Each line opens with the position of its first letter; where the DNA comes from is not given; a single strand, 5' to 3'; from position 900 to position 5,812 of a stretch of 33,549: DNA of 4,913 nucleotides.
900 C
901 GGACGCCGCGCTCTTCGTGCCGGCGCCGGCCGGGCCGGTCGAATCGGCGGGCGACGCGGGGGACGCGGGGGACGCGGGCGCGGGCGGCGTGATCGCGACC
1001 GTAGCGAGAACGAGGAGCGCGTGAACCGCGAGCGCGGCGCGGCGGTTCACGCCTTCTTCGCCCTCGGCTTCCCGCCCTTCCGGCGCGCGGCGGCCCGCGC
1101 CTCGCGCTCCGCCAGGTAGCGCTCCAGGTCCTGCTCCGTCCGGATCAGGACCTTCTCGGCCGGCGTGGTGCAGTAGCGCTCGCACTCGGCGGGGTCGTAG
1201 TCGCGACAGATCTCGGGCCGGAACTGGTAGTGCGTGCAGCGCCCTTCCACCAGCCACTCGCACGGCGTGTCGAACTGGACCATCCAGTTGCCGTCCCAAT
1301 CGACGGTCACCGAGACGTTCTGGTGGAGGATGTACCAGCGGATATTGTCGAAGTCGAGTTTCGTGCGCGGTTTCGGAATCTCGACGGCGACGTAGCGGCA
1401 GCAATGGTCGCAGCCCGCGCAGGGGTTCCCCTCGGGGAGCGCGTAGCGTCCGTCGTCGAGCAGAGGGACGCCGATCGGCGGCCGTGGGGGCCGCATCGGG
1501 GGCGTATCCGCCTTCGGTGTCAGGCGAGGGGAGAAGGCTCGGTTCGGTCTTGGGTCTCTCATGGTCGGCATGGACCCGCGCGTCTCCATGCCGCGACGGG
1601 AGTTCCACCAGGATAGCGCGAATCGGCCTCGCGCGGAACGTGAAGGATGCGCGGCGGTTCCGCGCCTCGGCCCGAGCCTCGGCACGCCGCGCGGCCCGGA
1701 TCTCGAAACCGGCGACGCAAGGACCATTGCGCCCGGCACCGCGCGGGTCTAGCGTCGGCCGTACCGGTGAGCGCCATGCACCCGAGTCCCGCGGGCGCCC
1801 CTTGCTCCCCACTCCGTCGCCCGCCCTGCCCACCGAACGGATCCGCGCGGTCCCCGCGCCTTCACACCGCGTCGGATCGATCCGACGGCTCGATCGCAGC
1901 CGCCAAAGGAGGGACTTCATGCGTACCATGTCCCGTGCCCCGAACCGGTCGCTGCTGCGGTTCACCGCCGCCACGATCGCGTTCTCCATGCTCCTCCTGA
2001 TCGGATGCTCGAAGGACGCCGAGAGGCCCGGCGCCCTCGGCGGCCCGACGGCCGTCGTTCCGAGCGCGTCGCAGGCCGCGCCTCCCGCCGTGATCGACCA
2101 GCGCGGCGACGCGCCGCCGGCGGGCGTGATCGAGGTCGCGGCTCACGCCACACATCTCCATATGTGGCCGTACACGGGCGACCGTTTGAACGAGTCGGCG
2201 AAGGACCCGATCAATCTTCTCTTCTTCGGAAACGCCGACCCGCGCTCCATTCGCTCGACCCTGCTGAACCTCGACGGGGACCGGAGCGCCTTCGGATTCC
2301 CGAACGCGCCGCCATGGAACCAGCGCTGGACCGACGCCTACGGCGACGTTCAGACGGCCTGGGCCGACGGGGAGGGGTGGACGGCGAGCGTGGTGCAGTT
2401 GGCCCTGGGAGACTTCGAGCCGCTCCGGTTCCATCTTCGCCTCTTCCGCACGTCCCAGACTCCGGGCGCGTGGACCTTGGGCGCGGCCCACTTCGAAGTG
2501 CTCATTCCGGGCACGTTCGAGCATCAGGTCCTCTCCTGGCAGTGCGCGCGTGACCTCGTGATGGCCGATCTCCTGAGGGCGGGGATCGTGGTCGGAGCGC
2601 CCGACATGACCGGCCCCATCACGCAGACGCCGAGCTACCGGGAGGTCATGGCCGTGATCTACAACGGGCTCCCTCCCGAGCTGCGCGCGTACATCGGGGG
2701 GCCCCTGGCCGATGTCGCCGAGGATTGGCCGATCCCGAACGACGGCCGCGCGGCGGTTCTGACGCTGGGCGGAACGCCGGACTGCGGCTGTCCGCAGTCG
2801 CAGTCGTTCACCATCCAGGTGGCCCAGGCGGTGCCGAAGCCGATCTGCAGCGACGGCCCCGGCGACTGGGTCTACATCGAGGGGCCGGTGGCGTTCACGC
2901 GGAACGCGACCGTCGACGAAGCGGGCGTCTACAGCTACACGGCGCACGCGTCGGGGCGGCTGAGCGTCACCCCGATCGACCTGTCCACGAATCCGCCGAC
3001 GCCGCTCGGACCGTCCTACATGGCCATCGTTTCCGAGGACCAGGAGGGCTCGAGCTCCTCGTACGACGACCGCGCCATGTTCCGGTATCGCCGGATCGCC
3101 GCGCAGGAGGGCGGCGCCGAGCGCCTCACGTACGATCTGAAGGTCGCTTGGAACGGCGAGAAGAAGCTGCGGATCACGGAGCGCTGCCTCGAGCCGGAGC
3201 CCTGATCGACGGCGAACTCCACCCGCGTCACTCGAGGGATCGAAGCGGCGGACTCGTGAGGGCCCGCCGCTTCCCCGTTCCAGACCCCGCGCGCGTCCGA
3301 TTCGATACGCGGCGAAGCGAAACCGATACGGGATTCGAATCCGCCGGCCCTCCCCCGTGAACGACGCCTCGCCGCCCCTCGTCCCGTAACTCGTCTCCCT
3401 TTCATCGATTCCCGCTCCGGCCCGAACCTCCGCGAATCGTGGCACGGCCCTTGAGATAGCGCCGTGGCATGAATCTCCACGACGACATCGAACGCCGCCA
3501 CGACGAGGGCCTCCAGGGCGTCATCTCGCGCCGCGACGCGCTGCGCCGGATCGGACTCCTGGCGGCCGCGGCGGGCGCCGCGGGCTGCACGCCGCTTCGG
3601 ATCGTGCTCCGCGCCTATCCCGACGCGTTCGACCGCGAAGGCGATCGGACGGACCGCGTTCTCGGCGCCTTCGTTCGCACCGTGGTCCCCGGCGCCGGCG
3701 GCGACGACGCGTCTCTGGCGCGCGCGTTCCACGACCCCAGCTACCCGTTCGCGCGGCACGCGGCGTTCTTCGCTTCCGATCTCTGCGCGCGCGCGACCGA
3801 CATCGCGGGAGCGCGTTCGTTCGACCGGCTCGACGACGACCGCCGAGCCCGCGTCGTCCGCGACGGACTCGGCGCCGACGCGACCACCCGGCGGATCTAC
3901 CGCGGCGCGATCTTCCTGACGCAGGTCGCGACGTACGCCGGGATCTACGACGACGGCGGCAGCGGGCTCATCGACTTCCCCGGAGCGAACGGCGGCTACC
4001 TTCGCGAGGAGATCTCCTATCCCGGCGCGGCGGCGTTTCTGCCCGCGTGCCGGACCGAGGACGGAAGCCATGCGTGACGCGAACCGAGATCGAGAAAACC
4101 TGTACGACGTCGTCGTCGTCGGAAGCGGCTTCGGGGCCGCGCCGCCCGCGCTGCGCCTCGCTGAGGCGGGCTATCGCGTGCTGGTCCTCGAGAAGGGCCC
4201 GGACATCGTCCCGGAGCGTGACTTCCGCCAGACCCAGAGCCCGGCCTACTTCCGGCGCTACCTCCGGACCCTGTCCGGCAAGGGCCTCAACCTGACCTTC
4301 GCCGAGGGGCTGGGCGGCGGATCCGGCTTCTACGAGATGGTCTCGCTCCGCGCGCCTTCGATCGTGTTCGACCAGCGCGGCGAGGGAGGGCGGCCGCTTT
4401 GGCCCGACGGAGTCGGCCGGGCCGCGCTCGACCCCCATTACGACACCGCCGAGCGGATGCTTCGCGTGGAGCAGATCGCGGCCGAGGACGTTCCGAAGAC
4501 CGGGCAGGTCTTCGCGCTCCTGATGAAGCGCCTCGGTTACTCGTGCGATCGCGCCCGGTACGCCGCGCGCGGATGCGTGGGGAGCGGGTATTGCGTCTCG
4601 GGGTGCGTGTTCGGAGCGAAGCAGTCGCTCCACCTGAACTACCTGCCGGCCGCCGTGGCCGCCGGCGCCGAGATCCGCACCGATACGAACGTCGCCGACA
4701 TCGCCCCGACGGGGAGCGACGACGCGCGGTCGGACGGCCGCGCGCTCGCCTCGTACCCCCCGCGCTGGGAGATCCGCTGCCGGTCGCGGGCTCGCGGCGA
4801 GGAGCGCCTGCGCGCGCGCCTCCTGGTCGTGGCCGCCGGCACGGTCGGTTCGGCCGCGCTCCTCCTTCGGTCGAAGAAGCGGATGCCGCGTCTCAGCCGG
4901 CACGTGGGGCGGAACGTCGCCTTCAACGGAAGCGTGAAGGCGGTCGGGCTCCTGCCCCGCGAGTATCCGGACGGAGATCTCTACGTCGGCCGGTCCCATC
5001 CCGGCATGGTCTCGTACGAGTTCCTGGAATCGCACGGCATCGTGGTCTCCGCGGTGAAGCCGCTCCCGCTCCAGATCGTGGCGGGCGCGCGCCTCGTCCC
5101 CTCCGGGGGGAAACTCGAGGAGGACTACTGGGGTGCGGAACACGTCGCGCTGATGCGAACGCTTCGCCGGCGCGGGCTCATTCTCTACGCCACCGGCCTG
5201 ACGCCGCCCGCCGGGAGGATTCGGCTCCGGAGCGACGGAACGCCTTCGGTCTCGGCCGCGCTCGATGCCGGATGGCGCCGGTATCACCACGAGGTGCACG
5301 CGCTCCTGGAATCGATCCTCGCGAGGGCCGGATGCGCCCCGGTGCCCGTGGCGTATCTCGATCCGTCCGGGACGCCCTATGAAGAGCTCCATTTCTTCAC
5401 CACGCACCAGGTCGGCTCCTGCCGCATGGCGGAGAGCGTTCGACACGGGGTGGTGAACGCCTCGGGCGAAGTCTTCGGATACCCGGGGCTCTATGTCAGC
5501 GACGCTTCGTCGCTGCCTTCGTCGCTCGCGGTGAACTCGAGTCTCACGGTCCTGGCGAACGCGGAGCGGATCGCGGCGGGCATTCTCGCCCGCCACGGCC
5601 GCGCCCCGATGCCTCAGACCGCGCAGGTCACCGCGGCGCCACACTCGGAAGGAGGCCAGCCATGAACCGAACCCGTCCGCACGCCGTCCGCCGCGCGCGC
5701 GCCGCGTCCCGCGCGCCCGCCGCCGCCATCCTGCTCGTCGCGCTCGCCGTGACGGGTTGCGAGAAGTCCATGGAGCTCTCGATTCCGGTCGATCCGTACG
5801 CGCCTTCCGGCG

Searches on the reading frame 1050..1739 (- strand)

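Call 103: search_protein_families(library=pfam, proteins=[window:1050-1739:-], max_evalue=0.001)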
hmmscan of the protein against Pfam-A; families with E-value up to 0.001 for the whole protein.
window:1050-1739:- (230 aa): 1 family
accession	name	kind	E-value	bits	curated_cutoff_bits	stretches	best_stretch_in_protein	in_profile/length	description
PF03692.20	CxxCxxCC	-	3.6e-06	28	23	1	106-183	1-71/85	Putative zinc- or iron-chelating domain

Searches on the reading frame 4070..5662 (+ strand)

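Call 103: search_protein_families(library=pfam, proteins=[window:4070-5662:+], max_evalue=0.001)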
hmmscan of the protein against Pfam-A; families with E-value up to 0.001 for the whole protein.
window:4070-5662:+ (531 aa): 6 families
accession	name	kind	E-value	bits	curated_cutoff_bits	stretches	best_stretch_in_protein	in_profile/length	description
PF05199.19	GMC_oxred_C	-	1.7e-16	61.4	24.6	1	381-498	4-139/139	GMC oxidoreductase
PF00732.25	GMC_oxred_N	-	1.2e-15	58.4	23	1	75-283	21-213/218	GMC oxidoreductase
PF01266.30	DAO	-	1e-05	25.7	27.9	1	13-264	1-208/353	FAD dependent oxidoreductase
PF00890.30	FAD_binding_2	-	0.00012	21.8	20.4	1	13-44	1-32/414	FAD binding domain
PF13450.12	NAD_binding_8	-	0.00048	20.8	21.9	0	16-46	1-31/68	NAD(P)-binding Rossmann-like domain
PF07992.20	Pyr_redox_2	-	0.00079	19.4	26.1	0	12-46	1-35/291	Pyridine nucleotide-disulphide oxidoreductase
